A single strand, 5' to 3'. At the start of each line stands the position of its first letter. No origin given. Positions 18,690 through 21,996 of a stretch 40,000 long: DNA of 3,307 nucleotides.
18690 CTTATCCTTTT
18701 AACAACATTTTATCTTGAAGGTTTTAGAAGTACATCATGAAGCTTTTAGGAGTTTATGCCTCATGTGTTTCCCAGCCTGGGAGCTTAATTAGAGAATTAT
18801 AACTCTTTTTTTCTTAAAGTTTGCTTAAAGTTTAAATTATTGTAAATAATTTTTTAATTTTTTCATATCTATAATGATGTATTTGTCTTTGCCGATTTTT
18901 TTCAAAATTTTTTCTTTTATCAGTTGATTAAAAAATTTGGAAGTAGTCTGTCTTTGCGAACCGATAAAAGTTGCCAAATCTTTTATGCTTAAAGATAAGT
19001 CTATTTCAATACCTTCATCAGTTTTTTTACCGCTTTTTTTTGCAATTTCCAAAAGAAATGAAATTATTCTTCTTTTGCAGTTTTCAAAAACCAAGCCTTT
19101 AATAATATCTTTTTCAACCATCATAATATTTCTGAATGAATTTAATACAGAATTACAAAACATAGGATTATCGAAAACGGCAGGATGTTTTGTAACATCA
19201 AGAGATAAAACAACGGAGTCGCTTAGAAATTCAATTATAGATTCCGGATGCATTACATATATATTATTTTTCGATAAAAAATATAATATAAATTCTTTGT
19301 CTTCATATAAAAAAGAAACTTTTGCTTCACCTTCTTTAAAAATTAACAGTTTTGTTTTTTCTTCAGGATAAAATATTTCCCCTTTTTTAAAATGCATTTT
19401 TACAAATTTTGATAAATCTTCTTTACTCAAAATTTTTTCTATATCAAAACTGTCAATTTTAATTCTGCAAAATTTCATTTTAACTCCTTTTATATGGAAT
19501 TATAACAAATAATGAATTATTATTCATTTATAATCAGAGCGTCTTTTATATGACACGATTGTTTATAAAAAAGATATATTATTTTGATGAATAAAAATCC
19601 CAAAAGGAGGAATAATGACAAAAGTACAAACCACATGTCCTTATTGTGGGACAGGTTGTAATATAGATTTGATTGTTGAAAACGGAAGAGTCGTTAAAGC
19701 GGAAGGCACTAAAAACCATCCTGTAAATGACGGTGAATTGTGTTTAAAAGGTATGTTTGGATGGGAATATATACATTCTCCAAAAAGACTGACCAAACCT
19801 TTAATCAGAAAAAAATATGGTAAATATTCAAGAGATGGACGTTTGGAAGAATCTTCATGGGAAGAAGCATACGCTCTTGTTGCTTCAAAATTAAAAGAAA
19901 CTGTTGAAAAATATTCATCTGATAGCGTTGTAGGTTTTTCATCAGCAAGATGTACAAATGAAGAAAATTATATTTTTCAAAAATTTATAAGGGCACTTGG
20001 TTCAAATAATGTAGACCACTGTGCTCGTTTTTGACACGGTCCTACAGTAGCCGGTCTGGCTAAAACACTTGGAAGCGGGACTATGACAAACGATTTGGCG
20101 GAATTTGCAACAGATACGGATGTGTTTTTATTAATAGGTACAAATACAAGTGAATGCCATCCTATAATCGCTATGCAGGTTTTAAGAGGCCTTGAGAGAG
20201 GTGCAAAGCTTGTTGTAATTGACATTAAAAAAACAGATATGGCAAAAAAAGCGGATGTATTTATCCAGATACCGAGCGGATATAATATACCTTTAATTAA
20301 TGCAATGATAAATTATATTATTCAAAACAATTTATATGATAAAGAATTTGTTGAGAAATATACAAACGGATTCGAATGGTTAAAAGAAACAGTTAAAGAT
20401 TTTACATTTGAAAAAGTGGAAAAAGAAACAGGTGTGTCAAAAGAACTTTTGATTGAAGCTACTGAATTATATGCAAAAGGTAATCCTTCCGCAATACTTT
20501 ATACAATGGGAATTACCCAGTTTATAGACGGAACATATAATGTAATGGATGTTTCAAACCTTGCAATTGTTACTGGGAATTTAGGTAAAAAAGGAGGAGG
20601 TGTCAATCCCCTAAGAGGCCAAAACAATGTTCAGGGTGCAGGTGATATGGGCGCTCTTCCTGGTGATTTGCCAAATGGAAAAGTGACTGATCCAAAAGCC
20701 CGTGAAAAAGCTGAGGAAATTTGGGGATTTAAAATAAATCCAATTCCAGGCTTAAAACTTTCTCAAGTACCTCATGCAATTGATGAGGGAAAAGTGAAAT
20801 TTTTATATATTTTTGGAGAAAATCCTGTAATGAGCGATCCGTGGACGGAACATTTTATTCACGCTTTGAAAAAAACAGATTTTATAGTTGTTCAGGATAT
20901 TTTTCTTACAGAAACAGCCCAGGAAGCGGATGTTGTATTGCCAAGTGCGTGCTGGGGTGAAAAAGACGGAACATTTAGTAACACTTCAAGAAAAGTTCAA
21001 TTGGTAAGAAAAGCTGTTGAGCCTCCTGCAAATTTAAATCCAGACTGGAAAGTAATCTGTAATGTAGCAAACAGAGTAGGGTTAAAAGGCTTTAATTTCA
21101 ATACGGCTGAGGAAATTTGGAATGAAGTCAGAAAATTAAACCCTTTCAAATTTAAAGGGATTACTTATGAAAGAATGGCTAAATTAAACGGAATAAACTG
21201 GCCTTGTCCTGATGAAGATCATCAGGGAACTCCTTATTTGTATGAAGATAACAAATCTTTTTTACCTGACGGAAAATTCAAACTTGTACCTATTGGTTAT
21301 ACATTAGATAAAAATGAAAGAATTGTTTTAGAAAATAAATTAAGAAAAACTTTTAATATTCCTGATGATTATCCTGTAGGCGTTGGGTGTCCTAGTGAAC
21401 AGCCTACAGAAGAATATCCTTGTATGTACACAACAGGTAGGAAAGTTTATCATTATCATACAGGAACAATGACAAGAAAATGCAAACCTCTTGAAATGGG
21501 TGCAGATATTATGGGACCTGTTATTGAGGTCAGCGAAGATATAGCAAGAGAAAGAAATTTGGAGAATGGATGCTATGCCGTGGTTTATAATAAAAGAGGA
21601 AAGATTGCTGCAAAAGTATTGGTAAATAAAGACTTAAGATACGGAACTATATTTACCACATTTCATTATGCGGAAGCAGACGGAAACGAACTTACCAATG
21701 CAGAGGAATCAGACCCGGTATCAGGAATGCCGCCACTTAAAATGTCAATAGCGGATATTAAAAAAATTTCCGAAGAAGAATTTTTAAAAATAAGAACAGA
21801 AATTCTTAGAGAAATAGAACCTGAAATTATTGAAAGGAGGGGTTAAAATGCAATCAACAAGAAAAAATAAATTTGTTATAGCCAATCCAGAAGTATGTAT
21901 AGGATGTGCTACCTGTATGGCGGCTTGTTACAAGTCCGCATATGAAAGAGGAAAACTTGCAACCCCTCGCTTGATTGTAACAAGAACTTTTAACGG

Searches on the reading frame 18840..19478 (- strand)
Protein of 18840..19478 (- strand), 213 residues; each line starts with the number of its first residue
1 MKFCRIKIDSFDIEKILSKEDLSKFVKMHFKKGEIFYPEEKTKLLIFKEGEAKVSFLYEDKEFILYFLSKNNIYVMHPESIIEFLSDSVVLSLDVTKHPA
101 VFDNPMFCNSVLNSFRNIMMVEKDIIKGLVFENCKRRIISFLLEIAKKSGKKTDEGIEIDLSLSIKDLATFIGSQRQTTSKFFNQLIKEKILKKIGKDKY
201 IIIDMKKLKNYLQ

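Call 7: search_protein_families(library=pfam, proteins=[window:18840-19478:-], max_evalue=0.01)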
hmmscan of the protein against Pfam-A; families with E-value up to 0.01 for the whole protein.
window:18840-19478:- (213 aa): 1 family
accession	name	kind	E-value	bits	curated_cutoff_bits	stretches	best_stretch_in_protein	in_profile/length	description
PF13545.12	HTH_Crp_2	-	7.1e-15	55.2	27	1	137-211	2-70/70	Crp-like helix-turn-helix domain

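Call 8: search_protein_families(library=ncbifam, proteins=[window:18840-19478:-], max_evalue=0.01)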
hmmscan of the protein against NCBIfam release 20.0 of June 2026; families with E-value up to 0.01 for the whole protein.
window:18840-19478:- (213 aa): 6 families
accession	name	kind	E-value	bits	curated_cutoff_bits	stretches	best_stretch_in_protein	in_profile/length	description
TIGR03697.1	NtcA_cyano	equivalog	8.8e-11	41.9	244.95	1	36-208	5-188/193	global nitrogen regulator NtcA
NF053664.1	TransRegPtrACyano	equivalog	1.1e-07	31.4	300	1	85-205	76-192/196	Crp/Fnr family transcriptional regulator PtrA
NF008365.0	PRK11161.1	subfamily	0.00016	21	228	1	112-208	144-239/250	fumarate/nitrate reduction transcriptional regulator Fnr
NF050806.1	TransRegFixKCaul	equivalog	0.00065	19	300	1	134-197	140-199/215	transcriptional regulator FixK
NF045989.1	TransRegFnrLRhodb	equivalog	0.001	18.4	300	1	134-209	153-232/245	transcriptional regulator FnrL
NF010499.0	PRK13918.1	equivalog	0.0017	17.9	274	1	125-210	115-199/205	CRP/FNR family transcriptional regulator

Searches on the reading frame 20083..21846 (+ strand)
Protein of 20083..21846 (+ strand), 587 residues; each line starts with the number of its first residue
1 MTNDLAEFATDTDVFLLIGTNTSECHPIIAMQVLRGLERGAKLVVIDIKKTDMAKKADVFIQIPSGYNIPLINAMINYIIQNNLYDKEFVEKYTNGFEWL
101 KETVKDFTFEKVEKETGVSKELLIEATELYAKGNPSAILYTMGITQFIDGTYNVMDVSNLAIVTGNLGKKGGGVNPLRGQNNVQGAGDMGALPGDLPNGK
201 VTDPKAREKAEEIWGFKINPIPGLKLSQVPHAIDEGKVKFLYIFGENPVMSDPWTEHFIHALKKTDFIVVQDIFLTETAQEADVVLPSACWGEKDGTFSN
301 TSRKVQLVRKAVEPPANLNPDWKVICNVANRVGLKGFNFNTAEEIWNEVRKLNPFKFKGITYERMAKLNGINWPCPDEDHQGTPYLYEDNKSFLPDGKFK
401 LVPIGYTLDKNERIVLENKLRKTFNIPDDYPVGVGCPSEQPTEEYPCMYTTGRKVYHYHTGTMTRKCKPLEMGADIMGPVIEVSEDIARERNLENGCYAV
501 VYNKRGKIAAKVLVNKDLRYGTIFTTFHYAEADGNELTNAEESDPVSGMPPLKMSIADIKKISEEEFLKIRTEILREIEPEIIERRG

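Call 10: search_protein_families(library=ncbifam, proteins=[window:20083-21846:+], max_evalue=0.00001)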
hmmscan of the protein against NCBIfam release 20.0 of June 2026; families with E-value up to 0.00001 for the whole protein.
window:20083-21846:+ (587 aa): 25 families
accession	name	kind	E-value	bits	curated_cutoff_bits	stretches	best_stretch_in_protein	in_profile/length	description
TIGR01591.1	Fdh-alpha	equivalog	4.7e-168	560.3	666.25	2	1-411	146-555/672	formate dehydrogenase subunit alpha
NF047855.1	AssmNtatRedNasC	equivalog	2.2e-109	366.7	1100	2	1-408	171-583/708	assimilatory nitrate reductase catalytic subunit NasC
NF041323.1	Nitr_red_NasA_Halo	equivalog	1.8e-66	225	1000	1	11-554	152-667/673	assimilatory nitrate reductase NasA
TIGR01553.1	formate-DH-alph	equivalog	3.2e-57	194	814.2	4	98-212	360-477/1009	formate dehydrogenase-N subunit alpha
NF010055.0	PRK13532.1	equivalog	1.9e-52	178.6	904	2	97-334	328-573/830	nitrate reductase catalytic subunit NapA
TIGR01706.1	NAPA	equivalog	8e-52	176.6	930.55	2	97-335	328-574/830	periplasmic nitrate reductase subunit alpha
TIGR01701.1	Fdhalpha-like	subfamily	1.3e-51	175.7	582.15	1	10-362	197-583/744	FdhF/YdeP family oxidoreductase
NF041513.1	formate_DH_Act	exception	2.9e-46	157.8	1400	4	10-106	211-307/1067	formate dehydrogenase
NF012032.0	PRK15488.1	equivalog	6.9e-40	136.8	694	1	22-337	213-532/759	thiosulfate reductase PhsA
TIGR02693.1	arsenite_ox_L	equivalog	1.4e-31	109.3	359.05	2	264-562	505-806/806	arsenate reductase (azurin) large subunit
TIGR00509.1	bisC_fam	subfamily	9.3e-29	100.2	1017.55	1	38-524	202-702/772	molybdopterin guanine dinucleotide-containing S/N-oxide reductase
TIGR03479.1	DMSO_red_II_alp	subfamily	5.4e-27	94.2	984.75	2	96-182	387-473/913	molybdopterin-dependent oxidoreductase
NF007406.0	PRK09939.1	equivalog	1.4e-23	83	1473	1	82-269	307-487/759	acid resistance putative oxidoreductase YdeP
TIGR02166.1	dmsA_ynfE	subfamily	2.6e-21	75.4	777.7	1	10-377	210-605/794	DMSO/selenate family reductase complex A subunit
NF005895.0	PRK07860.1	equivalog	8.2e-18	63.8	802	1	184-355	510-680/811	NADH-quinone oxidoreductase subunit G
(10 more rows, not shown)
